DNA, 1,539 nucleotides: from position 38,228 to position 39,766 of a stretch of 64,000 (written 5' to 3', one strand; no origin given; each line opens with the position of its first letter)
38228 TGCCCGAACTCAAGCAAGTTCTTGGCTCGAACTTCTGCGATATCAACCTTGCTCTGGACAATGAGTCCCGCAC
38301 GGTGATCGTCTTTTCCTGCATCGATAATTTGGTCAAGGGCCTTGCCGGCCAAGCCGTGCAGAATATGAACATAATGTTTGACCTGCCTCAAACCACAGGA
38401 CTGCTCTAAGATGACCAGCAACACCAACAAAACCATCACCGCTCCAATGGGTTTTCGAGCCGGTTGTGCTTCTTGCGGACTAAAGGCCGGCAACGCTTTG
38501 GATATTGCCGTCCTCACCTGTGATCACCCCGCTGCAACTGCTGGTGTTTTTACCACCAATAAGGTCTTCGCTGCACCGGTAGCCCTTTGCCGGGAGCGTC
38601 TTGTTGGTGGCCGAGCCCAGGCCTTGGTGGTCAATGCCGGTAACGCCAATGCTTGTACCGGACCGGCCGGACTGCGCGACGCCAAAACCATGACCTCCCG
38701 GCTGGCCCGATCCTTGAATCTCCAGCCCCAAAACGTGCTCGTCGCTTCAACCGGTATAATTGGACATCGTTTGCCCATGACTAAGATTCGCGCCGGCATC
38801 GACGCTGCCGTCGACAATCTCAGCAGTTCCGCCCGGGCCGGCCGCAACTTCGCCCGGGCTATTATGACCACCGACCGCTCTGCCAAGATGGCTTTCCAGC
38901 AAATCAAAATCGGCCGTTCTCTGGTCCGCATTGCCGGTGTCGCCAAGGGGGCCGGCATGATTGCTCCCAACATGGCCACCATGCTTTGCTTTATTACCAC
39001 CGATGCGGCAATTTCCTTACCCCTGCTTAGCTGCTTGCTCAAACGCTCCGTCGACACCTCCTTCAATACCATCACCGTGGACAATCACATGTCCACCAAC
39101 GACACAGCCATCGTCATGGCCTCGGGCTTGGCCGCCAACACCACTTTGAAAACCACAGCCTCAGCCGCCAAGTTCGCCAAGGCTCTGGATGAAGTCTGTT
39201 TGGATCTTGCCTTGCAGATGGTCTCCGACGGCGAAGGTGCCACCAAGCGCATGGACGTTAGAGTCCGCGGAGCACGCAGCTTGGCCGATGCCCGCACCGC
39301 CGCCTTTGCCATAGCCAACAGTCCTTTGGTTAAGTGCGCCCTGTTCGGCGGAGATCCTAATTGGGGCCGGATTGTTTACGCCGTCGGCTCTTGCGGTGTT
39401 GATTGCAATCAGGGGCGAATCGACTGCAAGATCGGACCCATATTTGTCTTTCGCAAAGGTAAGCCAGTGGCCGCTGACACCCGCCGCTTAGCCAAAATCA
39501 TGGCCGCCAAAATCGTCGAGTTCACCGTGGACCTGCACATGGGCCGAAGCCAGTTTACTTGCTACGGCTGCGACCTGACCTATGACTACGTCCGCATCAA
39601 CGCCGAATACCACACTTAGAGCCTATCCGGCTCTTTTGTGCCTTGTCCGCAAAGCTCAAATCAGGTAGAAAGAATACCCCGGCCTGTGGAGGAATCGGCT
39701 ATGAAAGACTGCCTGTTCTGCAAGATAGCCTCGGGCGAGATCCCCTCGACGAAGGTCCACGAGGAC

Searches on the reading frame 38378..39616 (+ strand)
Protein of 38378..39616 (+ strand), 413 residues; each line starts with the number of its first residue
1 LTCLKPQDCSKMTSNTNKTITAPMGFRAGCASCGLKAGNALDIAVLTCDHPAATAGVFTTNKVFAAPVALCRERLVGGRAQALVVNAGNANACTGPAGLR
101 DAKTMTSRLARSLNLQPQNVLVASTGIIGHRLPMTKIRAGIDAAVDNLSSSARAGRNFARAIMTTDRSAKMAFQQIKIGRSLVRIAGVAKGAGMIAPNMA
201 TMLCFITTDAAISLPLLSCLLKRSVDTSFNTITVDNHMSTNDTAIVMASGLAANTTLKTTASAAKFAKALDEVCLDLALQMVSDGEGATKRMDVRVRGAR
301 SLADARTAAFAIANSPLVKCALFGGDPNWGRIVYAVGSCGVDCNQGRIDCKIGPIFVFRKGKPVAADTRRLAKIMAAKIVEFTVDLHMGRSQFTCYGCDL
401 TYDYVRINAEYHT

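Call 57: search_protein_families(library=pfam, proteins=[window:38378-39616:+], max_evalue=0.00001)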
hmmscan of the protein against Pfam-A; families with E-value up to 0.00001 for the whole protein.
window:38378-39616:+ (413 aa): 1 family
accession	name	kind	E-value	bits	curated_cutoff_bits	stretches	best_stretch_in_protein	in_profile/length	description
PF01960.23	ArgJ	-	3.4e-144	480.7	32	1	28-413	2-377/377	ArgJ family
